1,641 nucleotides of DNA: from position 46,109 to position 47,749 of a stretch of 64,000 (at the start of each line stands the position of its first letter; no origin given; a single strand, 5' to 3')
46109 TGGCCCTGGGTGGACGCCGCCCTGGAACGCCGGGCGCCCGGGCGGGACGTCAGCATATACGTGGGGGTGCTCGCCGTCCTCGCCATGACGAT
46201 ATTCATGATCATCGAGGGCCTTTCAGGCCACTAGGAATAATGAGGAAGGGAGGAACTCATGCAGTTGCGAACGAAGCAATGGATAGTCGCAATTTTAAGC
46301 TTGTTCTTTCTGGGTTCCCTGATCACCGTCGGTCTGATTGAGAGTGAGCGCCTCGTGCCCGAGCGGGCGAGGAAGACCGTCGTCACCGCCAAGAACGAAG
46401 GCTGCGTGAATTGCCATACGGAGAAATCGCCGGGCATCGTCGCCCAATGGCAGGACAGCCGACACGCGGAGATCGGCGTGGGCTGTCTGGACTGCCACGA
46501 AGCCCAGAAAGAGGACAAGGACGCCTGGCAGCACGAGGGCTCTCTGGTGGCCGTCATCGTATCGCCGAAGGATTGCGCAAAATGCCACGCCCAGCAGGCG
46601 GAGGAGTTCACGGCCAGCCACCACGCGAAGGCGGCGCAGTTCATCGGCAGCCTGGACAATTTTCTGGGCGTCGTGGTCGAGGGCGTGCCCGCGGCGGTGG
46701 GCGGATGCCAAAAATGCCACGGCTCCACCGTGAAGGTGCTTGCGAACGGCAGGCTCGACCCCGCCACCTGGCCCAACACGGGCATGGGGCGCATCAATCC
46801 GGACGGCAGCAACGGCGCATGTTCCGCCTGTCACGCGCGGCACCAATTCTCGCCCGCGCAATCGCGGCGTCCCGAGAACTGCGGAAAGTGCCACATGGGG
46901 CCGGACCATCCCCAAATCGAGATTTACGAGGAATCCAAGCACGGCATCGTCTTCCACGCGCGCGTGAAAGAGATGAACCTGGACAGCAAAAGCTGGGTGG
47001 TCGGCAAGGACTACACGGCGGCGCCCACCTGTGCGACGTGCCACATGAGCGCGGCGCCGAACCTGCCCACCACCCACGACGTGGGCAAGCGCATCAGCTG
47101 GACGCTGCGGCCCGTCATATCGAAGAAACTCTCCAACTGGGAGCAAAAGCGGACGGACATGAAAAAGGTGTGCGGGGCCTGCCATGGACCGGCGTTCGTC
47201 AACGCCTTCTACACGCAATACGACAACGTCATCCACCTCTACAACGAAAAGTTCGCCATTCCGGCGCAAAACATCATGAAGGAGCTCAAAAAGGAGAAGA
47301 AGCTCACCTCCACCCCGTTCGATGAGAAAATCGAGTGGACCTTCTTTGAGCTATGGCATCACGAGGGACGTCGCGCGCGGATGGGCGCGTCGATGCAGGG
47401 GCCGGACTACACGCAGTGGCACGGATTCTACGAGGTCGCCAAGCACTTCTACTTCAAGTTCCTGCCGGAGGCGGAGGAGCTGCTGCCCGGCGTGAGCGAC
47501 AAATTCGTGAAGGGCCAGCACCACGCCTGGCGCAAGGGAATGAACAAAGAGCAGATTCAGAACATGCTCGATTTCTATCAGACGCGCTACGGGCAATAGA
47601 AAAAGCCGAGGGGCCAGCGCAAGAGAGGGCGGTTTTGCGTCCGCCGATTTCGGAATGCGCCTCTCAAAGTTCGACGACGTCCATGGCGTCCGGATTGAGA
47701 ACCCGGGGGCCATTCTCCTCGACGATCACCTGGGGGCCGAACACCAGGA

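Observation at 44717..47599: Rieske / cytochrome b / membrane-anchored octahaem cytochrome c operon (bc-type complex with a multihaem partner instead of cytochrome c1)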

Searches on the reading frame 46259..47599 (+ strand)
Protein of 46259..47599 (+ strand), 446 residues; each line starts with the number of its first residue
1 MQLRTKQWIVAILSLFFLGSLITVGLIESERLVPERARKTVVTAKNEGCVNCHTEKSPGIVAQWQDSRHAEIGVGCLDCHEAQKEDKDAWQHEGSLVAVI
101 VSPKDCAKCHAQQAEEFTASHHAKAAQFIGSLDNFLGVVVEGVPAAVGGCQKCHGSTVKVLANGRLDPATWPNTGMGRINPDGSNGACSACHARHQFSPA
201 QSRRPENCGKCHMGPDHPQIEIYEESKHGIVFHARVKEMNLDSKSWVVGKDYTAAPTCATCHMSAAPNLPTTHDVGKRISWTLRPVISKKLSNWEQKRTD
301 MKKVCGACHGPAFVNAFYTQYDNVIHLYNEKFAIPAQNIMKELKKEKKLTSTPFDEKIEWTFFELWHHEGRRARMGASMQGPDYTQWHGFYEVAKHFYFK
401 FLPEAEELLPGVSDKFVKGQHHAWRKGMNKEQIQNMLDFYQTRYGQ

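Call 3: search_protein_families(library=pfam, proteins=[window:46259-47599:+], max_evalue=0.01)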
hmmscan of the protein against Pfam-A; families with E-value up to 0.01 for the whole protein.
window:46259-47599:+ (446 aa): 8 families
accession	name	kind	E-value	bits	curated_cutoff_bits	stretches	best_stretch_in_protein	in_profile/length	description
PF13447.11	Multi-haem_cyto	-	7e-29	101.3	21.9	1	186-350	96-262/269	Seven times multi-haem cytochrome CxxCH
PF14522.11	Cytochrome_C7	-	3.8e-13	49.5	24.8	2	147-212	13-66/67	Cytochrome c7 and related cytochrome c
PF22113.1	Mtrc-MtrF_II-IV_dom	-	1.3e-12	48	30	2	184-311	5-129/176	Outer membrane cytochrome MtrC/MtrF-like, domains II/IV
PF13435.11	Cytochrome_C554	-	1.4e-08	36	20.8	1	208-266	2-59/84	Cytochrome c554 and c-prime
PF09699.15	Paired_CXXCH_1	-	6.7e-08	32.5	20.6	0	185-213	6-37/41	Doubled CXXCH motif (Paired_CXXCH_1)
PF14537.11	Cytochrom_c3_2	-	6.8e-08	33.3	25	1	105-212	8-78/79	Cytochrome c3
PF22678.1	Cytochrom_c_NrfB-like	-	0.0012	19.7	27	0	74-115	34-73/89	Cytochrome c-type protein NrfB-like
PF02335.20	Cytochrom_C552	-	0.0028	17.1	24.1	1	64-127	235-299/438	Cytochrome c552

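Call 4: search_protein_families(library=ncbifam, proteins=[window:46259-47599:+], max_evalue=0.01)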
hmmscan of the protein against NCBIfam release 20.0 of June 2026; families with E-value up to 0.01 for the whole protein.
window:46259-47599:+ (446 aa): 5 families
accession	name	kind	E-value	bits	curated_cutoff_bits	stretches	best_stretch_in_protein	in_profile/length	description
NF052343.1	hydrazine_HDH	equivalog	2e-27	95.8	900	2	184-367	221-401/564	hydrazine dehydrogenase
NF041028.1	decahem_GSU2203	exception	1.8e-13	50.4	325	3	45-122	100-168/317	GSU2203 family decaheme c-type cytochrome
TIGR03508.1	decahem_SO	subfamily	7.8e-13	48.5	192.2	2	35-123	59-138/258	DmsE family decaheme c-type cytochrome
TIGR03153.1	cytochr_NrfH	equivalog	3e-05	24.1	134.2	1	40-83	22-62/138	cytochrome c nitrite reductase small subunit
TIGR01904.2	GSu_C4xC__C2xCH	domain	0.0054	16.5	27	0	43-88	18-64/73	CxxxxCH/CxxCH domain c-type cytochrome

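Call 5: search_solved_structures(query=window:46259-47599:+, max_evalue=0.01, show_alignments=3)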
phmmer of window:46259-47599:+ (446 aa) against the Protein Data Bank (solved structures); distinct sequences matched with E-value up to 0.01: 8.
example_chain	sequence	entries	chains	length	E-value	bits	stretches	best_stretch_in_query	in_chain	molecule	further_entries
4qo5_A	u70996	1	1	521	1.9e-46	161.8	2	72-274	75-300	Hypothetical multiheme protein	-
6t5e_A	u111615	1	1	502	3.2e-21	78.6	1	187-327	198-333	Hydroxylamine oxidoreductase-like protein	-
4fas_A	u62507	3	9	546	1.7e-20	76.2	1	185-321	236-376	Hydroxylamine oxidoreductase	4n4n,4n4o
6m0p_A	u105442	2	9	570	1.8e-20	76.2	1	186-321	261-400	Aerobic hydroxylamine oxidoreductase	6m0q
1fgj_A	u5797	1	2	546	2.1e-20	76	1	185-322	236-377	HYDROXYLAMINE OXIDOREDUCTASE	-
4n4j_A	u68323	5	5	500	2.6e-20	75.7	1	186-327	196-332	hydroxylamine oxidoreductase | Similar to hydroxylamine oxidoreductase hao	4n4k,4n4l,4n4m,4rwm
6h5l_A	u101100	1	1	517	9.4e-20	73.8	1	45-265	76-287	Similar to hydroxylamine oxidoreductase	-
6hif_G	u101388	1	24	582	1.8e-18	69.6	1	187-366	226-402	Hydrazine dehydrogenase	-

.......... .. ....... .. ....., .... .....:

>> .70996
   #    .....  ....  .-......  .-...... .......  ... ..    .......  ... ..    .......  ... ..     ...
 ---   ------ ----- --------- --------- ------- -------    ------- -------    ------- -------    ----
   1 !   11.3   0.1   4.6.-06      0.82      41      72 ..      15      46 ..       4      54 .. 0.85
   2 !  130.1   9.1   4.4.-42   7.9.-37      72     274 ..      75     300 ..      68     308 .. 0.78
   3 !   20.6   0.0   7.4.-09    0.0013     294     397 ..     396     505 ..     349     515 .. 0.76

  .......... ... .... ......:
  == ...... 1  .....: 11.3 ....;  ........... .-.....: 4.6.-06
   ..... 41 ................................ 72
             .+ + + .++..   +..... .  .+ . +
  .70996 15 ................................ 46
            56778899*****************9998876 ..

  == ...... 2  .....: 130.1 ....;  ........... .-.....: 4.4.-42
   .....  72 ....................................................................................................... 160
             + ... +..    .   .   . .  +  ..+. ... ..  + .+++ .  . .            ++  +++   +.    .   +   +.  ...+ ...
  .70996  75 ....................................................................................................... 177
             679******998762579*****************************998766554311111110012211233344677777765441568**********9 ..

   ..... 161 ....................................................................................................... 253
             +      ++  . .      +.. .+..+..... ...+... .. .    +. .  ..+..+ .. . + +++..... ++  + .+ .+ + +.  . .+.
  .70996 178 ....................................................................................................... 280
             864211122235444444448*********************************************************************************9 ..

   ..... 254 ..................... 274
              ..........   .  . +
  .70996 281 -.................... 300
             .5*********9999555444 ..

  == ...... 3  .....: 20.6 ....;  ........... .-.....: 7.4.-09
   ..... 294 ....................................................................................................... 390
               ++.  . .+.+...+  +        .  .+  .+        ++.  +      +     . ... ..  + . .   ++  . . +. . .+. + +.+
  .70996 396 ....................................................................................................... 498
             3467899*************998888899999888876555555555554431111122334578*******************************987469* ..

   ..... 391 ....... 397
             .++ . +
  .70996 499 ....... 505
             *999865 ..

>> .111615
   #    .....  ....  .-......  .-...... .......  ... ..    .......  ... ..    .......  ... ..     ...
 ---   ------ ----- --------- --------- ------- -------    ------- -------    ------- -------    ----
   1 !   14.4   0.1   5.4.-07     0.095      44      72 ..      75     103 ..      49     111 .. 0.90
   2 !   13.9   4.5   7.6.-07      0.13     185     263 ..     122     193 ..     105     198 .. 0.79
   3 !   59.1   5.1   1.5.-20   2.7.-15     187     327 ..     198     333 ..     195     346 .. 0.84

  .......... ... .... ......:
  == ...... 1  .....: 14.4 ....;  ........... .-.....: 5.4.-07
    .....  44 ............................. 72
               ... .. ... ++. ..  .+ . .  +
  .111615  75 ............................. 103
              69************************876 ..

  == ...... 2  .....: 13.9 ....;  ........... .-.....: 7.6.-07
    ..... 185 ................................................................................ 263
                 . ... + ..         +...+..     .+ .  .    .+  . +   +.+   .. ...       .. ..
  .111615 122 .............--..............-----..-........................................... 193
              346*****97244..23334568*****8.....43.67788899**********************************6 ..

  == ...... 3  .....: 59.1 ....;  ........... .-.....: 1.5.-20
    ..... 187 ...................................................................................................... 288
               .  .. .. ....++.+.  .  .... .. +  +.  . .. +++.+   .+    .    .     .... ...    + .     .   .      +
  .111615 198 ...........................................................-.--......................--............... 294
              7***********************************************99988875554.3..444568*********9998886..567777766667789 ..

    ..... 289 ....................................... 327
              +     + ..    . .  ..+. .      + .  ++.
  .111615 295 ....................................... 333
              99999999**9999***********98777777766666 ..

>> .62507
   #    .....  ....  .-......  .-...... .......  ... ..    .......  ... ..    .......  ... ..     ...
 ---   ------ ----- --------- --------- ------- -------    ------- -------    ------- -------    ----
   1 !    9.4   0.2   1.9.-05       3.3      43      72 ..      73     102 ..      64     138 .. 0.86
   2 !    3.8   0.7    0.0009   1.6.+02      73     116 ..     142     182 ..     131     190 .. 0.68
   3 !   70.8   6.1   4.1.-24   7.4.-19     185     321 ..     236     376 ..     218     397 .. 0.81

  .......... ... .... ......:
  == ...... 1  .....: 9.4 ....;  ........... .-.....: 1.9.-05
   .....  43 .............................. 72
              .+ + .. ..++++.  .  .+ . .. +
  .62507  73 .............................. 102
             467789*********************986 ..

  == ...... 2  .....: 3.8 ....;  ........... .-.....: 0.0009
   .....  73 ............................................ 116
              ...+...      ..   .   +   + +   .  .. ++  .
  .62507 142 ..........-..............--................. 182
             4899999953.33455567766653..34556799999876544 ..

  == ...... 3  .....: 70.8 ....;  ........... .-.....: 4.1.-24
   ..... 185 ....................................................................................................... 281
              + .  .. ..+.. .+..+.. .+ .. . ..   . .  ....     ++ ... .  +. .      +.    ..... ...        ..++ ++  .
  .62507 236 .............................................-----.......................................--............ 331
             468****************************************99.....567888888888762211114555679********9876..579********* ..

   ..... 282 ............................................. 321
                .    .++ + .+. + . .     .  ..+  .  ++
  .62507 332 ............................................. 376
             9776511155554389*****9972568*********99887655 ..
